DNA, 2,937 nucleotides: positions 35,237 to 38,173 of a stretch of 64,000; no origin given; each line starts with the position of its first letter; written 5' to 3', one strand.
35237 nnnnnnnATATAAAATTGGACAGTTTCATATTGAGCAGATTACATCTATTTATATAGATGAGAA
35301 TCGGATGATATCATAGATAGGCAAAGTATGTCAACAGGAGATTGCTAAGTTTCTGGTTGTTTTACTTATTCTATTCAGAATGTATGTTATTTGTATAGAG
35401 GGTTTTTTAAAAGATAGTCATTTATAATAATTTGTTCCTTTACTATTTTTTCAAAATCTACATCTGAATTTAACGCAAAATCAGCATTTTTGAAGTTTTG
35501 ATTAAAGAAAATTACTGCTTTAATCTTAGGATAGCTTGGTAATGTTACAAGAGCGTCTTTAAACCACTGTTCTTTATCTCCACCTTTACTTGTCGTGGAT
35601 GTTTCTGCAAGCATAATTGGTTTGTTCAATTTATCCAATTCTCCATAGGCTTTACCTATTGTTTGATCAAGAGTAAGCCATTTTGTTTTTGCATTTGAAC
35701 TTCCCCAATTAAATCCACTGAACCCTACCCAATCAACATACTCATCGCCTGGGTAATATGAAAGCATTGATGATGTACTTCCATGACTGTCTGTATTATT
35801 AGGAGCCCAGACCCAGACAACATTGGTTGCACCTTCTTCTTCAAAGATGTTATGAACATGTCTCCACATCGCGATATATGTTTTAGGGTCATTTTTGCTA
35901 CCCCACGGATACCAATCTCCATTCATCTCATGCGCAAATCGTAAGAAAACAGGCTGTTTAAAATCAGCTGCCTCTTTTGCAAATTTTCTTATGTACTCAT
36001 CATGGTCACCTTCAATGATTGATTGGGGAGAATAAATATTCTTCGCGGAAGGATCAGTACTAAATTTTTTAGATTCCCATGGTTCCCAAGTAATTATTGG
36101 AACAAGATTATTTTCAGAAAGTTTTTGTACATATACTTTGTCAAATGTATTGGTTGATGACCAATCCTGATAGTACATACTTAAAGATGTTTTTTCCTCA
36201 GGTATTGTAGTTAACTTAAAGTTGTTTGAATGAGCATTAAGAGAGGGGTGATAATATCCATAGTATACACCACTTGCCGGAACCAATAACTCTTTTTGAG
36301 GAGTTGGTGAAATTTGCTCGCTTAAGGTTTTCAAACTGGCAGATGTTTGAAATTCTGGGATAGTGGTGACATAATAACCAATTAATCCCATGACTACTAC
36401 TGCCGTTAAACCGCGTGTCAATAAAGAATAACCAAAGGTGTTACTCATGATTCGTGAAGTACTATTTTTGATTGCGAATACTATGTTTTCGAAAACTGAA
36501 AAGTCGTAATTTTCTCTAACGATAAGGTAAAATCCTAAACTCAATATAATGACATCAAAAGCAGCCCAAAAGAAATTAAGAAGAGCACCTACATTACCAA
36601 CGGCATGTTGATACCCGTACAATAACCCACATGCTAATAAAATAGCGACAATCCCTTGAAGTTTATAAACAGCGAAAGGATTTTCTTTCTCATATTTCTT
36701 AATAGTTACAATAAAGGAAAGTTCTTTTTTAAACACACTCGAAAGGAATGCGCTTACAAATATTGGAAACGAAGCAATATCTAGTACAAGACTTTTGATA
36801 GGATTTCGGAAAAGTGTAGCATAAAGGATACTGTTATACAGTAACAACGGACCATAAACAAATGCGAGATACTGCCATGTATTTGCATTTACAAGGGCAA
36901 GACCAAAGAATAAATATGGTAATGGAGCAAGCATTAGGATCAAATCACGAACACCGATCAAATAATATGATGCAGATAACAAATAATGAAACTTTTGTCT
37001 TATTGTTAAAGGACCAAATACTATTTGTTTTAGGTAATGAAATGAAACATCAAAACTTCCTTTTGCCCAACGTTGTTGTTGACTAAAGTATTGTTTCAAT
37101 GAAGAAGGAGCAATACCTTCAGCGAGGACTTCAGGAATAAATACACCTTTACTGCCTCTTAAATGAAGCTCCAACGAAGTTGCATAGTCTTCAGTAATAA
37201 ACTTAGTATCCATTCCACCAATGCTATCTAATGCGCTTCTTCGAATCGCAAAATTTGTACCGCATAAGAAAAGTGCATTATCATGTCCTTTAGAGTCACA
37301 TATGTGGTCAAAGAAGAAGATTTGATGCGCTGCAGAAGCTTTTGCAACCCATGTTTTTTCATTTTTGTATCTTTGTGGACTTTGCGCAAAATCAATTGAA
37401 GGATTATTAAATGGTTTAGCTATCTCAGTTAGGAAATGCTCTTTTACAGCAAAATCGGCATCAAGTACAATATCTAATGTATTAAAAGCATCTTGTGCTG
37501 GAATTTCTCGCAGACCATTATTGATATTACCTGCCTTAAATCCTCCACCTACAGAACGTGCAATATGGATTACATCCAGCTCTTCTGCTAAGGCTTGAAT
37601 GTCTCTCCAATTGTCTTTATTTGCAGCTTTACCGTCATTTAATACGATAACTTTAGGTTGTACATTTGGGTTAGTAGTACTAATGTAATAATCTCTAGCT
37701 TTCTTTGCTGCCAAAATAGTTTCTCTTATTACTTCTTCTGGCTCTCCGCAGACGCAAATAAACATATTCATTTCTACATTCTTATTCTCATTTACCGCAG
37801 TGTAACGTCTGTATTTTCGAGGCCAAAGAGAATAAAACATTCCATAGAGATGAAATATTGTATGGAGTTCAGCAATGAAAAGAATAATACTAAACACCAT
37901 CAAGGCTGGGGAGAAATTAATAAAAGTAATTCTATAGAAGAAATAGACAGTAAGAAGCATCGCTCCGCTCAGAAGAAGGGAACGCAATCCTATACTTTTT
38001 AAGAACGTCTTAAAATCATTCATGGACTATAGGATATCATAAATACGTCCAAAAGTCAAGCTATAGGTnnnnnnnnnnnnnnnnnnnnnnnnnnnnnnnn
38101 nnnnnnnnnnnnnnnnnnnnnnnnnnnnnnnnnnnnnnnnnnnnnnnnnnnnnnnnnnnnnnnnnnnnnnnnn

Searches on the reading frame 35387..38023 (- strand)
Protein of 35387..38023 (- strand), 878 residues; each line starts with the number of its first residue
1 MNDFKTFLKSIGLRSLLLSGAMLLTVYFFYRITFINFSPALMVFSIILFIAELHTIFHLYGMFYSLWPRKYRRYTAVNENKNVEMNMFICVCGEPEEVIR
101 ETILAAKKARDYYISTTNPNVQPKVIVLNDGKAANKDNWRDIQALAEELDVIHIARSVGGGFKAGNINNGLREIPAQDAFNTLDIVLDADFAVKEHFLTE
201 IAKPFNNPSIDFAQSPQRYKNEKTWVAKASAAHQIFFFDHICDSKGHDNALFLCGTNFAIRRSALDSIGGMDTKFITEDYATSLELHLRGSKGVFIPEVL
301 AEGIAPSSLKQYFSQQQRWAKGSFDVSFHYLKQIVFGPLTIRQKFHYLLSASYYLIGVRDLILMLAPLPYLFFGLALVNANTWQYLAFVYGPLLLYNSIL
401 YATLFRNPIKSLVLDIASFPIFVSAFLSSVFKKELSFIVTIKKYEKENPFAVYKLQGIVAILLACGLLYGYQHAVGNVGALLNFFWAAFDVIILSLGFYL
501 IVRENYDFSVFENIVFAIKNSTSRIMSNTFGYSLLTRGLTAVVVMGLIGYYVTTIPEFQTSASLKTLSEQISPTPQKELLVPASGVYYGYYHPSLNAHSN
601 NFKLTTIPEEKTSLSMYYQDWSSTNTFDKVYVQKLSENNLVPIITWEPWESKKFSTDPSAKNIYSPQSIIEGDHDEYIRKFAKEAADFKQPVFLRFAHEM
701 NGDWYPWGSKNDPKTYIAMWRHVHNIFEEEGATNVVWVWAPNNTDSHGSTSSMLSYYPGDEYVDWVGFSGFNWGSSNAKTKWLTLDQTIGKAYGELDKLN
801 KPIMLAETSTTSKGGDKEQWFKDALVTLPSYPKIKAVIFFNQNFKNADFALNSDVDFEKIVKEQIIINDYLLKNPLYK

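Call 10: search_protein_families(library=pfam, proteins=[window:35387-38023:-], max_evalue=0.001)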
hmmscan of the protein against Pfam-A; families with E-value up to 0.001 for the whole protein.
window:35387-38023:- (878 aa): 6 families
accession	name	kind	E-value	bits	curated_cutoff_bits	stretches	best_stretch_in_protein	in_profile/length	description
PF13632.12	Glyco_trans_2_3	-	1.1e-22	81.3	27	1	185-378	3-191/198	Glycosyl transferase family group 2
PF13641.12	Glyco_tranf_2_3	-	3.9e-19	70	27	1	124-322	32-230/230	Glycosyltransferase like family 2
PF02156.21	Glyco_hydro_26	-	3.9e-17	63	20.2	1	678-773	139-232/311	Glycosyl hydrolase family 26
PF13506.12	Glyco_transf_21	-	6.2e-15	55.5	21.7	1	156-321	11-174/174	Glycosyl transferase family 21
PF00535.33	Glycos_transf_2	-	9e-11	42.4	23.3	1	88-268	3-167/168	Glycosyl transferase family 2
PF03552.20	Cellulose_synt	-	0.00085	18.4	24.7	0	276-372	422-523/722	Cellulose synthase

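Call 71: find_homologous_proteins(query=window:35387-38023:-, max_evalue=1e-20)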
Query window:35387-38023:- (878 aa): 261 proteins with E <= 1e-20 among 8000 candidates; the best 120 are listed.
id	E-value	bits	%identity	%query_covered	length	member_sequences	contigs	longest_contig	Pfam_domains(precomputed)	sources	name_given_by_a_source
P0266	0.0e+0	1933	100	95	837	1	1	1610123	PF13632.13,PF13506.14,PF13641.13,PF02156.22,PF00535.33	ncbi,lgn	-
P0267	0.0e+0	1369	67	100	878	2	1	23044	PF13632.13,PF13506.14,PF13641.13,PF03552.21,PF02156.22,PF00535.33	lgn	-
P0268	0.0e+0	1337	71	91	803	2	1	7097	PF13632.13,PF13506.14,PF13641.13,PF02156.22,PF00535.33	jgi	jgi:cellulose synthase/poly-beta-1,6-N-acetylglucosamine synthase-like glycosyltransferase/beta-mann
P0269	0.0e+0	1285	62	100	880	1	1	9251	PF13632.13,PF13506.14,PF13641.13,PF02156.22,PF00535.33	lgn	-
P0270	0.0e+0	1245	62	100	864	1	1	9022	PF13632.13,PF13506.14,PF13641.13,PF02156.22,PF00535.33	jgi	-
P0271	0.0e+0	1225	60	100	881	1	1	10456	PF13632.13,PF13506.14,PF13641.13,PF02156.22,PF00535.33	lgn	-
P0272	0.0e+0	1200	60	100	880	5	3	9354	PF13632.13,PF13506.14,PF13641.13,PF02156.22,PF00535.33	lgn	-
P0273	0.0e+0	1186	59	98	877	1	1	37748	PF13632.13,PF13506.14,PF13641.13,PF02156.22,PF00535.33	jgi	jgi:cellulose synthase/poly-beta-1,6-N-acetylglucosamine synthase-like glycosyltransferase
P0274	0.0e+0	1172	61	96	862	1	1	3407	PF13632.13,PF13506.14,PF13641.13,PF02156.22,PF00535.33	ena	-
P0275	0.0e+0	1168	58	100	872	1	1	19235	PF13632.13,PF13506.14,PF13641.13,PF02156.22,PF00535.33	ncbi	-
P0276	0.0e+0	1166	57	99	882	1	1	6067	PF13632.13,PF13506.14,PF13641.13,PF02156.22,PF00535.33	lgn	-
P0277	0.0e+0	1165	64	90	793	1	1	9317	PF13632.13,PF13506.14,PF13641.13,PF02156.22,PF00535.33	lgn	-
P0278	0.0e+0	1155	60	93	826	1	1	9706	PF13632.13,PF13506.14,PF13641.13,PF02156.22,PF00535.33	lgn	-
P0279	0.0e+0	1144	61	93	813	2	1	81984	PF13632.13,PF13506.14,PF13641.13,PF02156.22,PF00535.33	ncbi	ncbi:MAG TPA: glycosyltransferase family 2 protein [Candidatus Nanoarchaeia archaeon]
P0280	0.0e+0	1125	57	99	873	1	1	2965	PF13632.13,PF13506.14,PF13641.13,PF02156.22,PF00535.33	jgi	jgi:cellulose synthase (UDP-forming)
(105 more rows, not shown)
